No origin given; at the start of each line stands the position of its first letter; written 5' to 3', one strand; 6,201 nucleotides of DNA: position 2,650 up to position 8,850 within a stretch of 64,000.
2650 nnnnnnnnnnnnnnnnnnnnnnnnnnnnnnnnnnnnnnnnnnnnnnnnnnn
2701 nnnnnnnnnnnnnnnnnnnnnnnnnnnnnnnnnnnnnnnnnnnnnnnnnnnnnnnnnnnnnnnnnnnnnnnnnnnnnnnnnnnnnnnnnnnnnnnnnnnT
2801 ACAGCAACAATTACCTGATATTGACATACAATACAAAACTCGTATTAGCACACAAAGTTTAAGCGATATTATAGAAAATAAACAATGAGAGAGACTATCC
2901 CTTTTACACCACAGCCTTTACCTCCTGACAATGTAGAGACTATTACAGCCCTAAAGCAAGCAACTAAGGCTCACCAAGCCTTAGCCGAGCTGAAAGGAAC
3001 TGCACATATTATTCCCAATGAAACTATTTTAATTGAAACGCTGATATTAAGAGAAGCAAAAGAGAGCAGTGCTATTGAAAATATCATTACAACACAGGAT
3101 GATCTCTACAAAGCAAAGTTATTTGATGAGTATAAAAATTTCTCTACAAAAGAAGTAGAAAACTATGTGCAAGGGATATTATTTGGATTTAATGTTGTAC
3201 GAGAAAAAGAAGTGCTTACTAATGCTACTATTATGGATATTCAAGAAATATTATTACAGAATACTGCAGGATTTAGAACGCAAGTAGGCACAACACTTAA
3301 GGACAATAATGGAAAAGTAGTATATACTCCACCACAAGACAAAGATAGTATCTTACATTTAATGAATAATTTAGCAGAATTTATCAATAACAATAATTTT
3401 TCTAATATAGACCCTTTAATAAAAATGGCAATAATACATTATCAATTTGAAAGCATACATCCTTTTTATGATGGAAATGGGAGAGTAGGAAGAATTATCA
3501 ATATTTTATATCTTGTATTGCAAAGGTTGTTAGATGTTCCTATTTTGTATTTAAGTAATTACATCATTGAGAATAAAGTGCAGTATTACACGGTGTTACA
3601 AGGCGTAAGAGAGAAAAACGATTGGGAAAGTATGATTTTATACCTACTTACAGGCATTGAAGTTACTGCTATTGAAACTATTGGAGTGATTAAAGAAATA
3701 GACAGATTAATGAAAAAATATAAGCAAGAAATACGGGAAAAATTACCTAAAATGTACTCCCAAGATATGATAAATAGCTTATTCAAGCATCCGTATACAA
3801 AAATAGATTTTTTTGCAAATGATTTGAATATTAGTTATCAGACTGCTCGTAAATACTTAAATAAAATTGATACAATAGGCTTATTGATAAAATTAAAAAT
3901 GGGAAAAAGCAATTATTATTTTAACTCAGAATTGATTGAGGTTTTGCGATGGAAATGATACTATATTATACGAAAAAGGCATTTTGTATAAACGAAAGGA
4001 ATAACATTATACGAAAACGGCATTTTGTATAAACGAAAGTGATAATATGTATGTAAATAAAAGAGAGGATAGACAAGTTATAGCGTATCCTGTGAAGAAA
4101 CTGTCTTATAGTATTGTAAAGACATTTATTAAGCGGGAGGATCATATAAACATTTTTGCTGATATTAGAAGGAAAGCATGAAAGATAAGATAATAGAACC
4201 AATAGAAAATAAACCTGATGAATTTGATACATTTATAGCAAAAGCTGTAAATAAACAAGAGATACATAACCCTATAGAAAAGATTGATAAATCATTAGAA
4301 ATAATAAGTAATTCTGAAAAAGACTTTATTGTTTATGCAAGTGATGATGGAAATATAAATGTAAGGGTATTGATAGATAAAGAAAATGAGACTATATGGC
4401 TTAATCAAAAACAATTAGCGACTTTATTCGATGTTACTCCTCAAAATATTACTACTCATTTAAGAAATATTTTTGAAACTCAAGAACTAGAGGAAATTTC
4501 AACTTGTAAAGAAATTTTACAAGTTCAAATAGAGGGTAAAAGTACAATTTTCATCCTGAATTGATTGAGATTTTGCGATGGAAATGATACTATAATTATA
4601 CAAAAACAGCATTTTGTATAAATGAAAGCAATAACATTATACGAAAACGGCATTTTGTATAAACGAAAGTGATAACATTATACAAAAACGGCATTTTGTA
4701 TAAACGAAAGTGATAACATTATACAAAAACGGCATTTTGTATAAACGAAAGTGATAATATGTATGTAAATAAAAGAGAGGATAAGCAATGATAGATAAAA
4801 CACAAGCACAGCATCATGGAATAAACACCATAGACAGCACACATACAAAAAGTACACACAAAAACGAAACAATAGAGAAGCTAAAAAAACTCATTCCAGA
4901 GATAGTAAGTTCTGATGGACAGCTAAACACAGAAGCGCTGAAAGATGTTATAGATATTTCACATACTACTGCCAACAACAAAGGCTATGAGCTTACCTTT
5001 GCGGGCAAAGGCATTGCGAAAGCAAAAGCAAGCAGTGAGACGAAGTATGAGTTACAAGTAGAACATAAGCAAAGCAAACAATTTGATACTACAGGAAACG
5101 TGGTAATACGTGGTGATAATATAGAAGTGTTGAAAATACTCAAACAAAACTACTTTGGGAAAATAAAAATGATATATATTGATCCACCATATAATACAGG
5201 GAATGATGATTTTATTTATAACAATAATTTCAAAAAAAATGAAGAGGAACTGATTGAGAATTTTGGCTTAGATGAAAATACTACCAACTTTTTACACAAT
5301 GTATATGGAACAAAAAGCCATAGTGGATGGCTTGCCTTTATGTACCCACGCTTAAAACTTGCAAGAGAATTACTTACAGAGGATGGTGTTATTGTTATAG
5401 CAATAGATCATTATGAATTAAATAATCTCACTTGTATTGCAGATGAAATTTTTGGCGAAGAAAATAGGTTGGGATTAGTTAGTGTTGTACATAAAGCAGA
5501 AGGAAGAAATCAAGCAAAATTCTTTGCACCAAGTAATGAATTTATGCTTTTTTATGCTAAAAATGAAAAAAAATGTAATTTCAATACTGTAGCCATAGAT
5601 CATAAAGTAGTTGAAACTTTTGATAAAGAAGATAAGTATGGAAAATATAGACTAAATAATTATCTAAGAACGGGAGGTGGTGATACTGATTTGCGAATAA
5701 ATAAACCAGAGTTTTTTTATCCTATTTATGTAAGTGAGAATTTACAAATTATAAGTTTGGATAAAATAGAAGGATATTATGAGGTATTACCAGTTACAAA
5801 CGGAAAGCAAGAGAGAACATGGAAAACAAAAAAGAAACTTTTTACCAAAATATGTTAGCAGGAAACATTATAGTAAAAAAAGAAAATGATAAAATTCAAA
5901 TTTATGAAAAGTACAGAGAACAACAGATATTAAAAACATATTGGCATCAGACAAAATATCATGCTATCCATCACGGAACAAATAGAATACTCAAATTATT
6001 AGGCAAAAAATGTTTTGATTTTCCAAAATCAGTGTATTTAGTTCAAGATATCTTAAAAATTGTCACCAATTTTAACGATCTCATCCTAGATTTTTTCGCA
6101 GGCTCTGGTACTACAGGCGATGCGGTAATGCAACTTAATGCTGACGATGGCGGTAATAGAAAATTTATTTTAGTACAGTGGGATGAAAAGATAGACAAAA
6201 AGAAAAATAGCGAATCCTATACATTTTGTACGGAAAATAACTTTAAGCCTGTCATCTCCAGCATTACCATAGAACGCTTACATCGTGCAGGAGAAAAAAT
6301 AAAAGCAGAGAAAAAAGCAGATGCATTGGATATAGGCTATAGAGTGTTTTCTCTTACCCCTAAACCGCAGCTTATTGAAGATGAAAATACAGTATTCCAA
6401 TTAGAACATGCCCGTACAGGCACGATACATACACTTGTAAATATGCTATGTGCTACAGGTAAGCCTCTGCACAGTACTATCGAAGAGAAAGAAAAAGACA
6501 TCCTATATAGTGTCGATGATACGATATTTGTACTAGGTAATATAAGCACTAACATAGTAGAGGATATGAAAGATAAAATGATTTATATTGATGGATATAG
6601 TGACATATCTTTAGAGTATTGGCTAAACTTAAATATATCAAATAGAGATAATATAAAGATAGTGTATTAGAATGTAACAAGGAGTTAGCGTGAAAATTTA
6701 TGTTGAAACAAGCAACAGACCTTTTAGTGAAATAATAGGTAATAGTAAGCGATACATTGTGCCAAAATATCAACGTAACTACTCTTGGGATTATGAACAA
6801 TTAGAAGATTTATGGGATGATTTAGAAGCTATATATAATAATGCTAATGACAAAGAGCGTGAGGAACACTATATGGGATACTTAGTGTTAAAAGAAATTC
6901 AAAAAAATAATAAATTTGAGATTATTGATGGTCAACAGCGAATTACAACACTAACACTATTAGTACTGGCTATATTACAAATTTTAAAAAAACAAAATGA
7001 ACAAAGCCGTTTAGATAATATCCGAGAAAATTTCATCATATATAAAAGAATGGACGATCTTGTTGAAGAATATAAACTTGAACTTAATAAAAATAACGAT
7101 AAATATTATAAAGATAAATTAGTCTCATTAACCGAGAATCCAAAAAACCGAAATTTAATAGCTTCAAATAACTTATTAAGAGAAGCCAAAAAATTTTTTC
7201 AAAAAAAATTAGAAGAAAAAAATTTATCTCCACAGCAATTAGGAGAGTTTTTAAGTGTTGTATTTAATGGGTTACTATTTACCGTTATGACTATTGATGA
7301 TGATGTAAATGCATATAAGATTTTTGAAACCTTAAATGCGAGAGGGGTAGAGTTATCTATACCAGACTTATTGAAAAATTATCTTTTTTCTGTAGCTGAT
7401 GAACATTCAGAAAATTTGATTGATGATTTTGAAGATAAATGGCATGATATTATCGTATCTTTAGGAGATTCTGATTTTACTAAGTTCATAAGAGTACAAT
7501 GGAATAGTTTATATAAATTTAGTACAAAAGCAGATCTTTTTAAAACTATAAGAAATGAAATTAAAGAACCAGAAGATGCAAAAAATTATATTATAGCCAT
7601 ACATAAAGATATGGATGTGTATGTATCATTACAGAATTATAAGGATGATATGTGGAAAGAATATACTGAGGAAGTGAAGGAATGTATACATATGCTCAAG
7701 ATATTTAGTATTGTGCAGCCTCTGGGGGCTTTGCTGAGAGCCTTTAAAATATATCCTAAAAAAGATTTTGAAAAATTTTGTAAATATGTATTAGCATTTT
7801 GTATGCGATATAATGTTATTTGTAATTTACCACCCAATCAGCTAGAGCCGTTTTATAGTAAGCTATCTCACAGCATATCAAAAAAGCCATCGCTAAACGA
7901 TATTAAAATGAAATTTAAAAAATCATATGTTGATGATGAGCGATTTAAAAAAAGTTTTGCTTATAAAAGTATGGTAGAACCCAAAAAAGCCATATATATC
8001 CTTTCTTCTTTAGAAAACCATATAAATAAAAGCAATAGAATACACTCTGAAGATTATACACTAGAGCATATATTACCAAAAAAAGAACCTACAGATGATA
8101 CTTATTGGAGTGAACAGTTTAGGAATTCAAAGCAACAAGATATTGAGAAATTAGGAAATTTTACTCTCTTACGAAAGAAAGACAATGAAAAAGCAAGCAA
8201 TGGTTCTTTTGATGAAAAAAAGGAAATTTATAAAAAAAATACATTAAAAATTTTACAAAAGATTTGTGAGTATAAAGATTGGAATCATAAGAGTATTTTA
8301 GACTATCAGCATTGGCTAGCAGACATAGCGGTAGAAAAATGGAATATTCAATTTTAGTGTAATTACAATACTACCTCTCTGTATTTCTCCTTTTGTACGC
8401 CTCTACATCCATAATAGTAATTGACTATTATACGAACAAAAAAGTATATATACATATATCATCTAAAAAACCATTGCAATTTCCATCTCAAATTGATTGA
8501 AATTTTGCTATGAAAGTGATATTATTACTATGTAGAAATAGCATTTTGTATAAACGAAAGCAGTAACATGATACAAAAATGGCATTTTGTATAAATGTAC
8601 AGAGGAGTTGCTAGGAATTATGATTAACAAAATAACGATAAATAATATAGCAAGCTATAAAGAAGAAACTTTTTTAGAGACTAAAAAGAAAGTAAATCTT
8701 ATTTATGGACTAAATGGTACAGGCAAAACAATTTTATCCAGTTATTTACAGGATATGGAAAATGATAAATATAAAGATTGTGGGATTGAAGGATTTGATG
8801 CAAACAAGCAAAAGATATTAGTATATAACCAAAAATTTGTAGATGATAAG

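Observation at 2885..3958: Catalytically intact, auto-inhibited Fic gene overlapping the res stop codon by 4 nt, inside a Type III R-M operon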

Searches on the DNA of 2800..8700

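Call 80: search_rna_families(source=window, start=2800, end=8700, threshold=evalue, max_evalue=1)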
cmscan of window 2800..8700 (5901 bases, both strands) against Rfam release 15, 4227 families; matches with E-value up to 1: 1.
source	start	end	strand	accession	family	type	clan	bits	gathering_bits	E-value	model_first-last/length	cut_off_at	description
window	4171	4220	+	RF01306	sR52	Gene; snRNA; snoRNA; CD-box;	-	20.2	50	0.71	1-60/60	no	Small nucleolar RNA sR52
